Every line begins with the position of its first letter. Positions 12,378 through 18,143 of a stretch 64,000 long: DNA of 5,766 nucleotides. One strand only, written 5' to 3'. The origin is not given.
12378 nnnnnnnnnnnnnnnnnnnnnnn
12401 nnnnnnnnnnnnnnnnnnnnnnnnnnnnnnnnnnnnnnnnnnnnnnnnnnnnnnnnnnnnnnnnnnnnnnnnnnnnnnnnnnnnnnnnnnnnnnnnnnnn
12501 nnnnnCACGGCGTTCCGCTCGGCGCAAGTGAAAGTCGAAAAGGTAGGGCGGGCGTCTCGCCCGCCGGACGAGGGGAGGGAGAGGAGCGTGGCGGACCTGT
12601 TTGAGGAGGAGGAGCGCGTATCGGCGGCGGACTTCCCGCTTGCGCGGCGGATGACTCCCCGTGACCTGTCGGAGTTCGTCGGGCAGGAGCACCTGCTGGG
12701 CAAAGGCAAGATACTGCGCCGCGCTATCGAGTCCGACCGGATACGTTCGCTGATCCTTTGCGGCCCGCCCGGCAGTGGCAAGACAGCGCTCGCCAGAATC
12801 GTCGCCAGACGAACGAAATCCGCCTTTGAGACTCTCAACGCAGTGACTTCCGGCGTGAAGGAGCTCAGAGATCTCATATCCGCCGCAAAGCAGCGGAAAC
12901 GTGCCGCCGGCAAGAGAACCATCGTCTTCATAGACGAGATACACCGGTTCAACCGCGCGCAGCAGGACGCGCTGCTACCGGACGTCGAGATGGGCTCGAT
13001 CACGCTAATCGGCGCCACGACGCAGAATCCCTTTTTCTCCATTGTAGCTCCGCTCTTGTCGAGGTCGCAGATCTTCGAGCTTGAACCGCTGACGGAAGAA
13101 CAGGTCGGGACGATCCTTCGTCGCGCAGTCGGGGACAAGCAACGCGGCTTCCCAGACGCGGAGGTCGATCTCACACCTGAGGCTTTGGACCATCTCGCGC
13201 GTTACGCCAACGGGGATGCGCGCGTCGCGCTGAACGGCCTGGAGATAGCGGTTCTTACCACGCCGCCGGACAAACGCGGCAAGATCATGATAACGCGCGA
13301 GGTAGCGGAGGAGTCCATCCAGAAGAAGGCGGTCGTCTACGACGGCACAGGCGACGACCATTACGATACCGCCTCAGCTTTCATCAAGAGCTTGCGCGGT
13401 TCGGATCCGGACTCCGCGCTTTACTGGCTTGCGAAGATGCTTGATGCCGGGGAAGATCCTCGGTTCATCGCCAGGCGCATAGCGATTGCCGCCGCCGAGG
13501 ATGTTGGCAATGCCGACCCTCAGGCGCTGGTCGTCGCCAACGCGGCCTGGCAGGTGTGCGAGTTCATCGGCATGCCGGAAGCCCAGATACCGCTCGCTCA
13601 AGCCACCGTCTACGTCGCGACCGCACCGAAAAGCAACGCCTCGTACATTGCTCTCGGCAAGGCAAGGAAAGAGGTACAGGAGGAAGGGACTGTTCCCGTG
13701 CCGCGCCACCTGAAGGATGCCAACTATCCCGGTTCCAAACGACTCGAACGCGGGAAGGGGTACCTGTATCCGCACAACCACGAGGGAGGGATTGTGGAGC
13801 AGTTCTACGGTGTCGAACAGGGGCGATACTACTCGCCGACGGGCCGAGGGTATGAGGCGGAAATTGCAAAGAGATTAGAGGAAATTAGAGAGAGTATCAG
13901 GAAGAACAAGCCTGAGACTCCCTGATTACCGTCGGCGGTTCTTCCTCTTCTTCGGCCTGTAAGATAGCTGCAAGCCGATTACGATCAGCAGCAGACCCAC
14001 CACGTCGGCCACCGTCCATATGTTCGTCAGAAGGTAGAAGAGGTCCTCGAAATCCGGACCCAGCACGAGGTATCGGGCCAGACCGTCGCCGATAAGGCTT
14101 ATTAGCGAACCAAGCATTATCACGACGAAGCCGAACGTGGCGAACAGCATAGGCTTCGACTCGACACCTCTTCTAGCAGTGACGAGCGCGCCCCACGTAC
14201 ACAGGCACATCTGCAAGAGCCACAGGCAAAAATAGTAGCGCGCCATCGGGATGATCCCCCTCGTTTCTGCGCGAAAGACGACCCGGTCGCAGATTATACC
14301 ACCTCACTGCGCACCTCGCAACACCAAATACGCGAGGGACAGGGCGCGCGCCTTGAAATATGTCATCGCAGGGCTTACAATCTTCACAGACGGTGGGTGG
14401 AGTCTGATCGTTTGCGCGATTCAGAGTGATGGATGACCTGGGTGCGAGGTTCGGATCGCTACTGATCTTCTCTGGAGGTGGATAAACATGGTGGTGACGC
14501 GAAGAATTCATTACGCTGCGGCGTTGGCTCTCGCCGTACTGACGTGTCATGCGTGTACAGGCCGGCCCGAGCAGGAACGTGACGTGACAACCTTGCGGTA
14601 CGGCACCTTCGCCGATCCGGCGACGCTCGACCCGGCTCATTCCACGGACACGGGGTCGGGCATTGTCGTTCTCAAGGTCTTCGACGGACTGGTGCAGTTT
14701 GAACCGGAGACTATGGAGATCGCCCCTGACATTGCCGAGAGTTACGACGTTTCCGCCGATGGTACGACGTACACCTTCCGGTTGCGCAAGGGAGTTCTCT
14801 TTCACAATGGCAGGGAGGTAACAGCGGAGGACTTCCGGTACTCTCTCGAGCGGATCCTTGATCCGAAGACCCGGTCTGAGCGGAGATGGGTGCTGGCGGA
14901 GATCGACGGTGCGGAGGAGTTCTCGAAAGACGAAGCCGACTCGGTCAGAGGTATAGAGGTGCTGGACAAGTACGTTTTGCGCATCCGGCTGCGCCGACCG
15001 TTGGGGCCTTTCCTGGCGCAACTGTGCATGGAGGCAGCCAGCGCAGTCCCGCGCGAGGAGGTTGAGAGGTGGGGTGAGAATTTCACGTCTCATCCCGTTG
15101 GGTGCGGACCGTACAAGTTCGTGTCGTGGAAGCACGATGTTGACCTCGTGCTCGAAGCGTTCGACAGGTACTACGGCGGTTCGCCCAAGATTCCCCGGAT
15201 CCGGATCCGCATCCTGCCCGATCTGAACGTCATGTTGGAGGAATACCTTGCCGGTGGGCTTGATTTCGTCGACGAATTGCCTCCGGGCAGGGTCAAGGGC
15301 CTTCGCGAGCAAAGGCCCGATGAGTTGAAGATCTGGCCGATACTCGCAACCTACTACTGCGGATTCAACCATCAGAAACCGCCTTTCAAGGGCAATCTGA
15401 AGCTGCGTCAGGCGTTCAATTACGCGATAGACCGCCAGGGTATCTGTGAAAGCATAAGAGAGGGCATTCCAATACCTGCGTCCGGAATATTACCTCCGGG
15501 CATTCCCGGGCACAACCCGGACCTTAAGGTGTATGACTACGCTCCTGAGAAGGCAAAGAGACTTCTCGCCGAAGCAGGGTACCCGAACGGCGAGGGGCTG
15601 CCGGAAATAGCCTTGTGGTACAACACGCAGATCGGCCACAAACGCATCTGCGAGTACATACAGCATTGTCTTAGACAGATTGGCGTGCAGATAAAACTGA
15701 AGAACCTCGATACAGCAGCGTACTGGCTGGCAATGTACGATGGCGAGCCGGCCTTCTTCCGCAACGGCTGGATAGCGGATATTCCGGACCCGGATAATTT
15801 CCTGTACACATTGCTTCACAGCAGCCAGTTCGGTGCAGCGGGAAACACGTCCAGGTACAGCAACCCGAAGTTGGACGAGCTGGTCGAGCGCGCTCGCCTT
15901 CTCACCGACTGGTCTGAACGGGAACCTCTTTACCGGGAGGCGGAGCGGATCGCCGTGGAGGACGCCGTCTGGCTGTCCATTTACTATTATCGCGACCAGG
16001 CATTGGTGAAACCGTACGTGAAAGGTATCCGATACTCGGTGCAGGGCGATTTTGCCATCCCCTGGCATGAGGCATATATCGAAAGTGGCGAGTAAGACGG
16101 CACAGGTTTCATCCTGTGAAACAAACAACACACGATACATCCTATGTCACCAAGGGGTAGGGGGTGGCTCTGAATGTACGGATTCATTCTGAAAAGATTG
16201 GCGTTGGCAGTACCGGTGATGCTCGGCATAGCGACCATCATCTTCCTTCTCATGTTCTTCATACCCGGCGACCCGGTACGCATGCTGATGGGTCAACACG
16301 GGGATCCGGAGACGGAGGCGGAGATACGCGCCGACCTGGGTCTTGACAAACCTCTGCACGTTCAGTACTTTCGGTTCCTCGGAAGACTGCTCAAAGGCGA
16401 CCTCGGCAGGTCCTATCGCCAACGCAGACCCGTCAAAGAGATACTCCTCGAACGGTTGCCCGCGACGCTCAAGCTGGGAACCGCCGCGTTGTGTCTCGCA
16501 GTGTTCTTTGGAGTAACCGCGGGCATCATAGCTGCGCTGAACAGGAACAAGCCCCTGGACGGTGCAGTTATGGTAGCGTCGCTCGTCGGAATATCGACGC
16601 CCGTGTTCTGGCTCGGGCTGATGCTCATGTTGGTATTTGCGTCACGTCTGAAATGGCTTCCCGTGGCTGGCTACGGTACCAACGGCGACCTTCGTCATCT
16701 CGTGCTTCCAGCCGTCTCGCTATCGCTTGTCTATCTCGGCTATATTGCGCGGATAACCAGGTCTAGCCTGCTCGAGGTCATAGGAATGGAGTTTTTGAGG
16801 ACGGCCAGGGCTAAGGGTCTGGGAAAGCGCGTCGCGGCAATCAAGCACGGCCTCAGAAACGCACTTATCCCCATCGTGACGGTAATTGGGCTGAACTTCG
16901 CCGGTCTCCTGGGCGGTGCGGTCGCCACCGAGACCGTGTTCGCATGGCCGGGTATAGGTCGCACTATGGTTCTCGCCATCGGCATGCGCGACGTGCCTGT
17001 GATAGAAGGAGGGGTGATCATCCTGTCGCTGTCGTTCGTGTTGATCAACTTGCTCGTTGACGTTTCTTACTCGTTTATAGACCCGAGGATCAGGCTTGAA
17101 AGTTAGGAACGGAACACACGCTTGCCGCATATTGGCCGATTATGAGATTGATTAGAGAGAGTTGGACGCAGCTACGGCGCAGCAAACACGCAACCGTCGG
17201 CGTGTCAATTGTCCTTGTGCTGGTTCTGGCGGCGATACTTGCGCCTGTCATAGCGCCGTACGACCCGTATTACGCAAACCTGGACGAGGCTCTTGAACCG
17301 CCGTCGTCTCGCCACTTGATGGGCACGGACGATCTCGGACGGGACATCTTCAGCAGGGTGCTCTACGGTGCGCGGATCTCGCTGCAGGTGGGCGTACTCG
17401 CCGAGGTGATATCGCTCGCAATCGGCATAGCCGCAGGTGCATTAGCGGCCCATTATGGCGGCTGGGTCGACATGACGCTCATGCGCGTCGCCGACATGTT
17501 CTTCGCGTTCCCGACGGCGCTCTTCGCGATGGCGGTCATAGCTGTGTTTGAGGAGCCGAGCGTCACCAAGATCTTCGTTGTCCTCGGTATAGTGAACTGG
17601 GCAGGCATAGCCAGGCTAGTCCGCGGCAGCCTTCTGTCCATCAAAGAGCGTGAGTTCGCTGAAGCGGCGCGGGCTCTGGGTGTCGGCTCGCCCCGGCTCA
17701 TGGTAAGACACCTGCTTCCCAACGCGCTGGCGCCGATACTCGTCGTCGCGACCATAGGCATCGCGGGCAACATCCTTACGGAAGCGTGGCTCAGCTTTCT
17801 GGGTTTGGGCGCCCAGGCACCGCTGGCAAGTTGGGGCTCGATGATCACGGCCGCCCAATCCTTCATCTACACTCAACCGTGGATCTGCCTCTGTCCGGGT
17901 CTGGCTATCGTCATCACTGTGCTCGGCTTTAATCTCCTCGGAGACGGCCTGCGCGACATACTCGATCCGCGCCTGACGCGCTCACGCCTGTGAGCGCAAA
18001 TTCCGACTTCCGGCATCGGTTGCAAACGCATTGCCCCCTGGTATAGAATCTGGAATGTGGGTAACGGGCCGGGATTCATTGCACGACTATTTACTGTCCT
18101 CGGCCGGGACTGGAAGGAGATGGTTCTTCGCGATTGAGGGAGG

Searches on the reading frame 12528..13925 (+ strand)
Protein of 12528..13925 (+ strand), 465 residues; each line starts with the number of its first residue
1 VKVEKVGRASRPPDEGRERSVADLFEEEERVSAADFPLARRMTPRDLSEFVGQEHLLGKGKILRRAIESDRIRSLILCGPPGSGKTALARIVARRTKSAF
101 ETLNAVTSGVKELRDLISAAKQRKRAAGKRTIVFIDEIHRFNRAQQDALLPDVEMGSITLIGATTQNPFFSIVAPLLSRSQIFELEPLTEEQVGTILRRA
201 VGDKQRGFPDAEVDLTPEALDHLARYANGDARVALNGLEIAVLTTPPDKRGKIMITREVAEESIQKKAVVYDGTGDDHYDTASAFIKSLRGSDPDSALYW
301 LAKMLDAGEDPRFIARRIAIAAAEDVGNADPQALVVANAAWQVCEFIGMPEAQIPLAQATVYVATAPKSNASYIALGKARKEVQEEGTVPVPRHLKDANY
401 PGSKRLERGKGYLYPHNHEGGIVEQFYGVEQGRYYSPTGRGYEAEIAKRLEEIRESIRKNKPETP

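Call 55: search_protein_families(library=pfam, proteins=[window:12528-13925:+], max_evalue=0.000001)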
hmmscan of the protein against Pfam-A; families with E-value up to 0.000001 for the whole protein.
window:12528-13925:+ (465 aa): 6 families
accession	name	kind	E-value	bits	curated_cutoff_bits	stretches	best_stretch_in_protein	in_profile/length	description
PF12002.13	MgsA_C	-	4e-65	219.2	27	1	291-453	1-166/167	MgsA AAA+ ATPase C terminal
PF16193.11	AAA_assoc_2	-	1.6e-27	96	34.3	1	212-290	4-81/81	AAA C-terminal domain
PF00004.35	AAA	-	9.5e-16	58.9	21.2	1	75-182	1-125/131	ATPase family associated with various cellular activities (AAA)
PF05496.18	RuvB_N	-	2.6e-14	53.7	27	1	43-160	2-115/159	Holliday junction DNA helicase RuvB P-loop domain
PF07728.20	AAA_5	-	5.8e-08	33.3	22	1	75-154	2-91/139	AAA domain (dynein-related subfamily)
PF13191.12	AAA_16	-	2.1e-07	32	32.6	0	50-98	2-50/167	AAA ATPase domain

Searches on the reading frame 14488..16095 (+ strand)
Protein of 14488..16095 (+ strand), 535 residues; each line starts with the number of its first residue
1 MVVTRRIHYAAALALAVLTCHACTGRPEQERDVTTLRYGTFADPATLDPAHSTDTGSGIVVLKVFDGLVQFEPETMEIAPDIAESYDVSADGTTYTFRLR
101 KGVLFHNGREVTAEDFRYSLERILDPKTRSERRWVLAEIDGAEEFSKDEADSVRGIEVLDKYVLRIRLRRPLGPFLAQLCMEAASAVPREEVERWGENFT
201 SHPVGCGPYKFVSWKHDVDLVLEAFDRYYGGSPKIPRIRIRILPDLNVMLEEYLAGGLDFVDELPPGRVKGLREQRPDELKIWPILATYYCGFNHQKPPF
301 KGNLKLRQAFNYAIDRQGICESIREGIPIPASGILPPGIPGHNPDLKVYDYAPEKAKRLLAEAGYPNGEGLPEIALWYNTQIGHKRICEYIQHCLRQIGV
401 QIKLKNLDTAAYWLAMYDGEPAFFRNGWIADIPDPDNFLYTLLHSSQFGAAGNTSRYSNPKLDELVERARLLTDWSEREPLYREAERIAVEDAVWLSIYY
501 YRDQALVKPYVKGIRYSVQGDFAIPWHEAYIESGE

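Call 55: search_protein_families(library=pfam, proteins=[window:14488-16095:+], max_evalue=0.000001)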
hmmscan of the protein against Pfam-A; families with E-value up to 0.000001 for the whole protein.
window:14488-16095:+ (535 aa): 1 family
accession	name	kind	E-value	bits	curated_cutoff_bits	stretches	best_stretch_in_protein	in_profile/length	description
PF00496.27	SBP_bac_5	-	2.6e-97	326.7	32.4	1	77-448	1-366/368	Bacterial extracellular solute-binding proteins, family 5 Middle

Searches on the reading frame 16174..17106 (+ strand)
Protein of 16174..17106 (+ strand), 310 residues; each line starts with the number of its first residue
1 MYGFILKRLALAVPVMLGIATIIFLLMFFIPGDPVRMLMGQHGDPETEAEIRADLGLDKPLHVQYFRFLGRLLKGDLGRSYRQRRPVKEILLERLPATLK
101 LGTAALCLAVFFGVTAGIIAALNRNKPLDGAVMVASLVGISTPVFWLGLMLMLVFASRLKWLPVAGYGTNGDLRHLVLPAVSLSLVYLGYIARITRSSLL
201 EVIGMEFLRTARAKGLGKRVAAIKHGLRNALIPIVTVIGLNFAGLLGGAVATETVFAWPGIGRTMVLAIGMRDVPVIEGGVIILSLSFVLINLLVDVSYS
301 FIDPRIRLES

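Call 55: search_protein_families(library=pfam, proteins=[window:16174-17106:+], max_evalue=0.000001)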
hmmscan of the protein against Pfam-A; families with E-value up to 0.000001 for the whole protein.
window:16174-17106:+ (310 aa): 2 families
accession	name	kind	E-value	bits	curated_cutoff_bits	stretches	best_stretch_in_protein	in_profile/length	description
PF00528.27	BPD_transp_1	-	5e-42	144.1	26.4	1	113-307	1-183/184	Binding-protein-dependent transport system inner membrane component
PF19300.4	BPD_transp_1_N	-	7.3e-19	68.5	23.8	1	1-101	1-113/114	Binding-prot-dependent transport system membrane comp, N-term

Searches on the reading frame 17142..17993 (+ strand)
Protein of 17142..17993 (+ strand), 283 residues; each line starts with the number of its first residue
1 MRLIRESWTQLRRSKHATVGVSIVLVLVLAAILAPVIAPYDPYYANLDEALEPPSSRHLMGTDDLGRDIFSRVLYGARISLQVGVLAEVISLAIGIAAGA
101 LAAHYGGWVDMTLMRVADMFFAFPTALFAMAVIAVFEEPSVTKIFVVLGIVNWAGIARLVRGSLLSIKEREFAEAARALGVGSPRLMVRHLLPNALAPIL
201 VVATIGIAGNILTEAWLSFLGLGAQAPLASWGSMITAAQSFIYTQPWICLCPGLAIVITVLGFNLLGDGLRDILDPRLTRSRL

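Call 55: search_protein_families(library=pfam, proteins=[window:17142-17993:+], max_evalue=0.000001)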
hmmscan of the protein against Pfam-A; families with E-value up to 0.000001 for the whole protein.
window:17142-17993:+ (283 aa): 2 families
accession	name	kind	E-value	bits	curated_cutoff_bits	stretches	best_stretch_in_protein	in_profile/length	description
PF00528.27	BPD_transp_1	-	2.5e-35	122.3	26.4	1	95-279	1-183/184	Binding-protein-dependent transport system inner membrane component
PF12911.12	OppC_N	-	4.2e-13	49.4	23.9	1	4-54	3-53/53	N-terminal TM domain of oligopeptide transport permease C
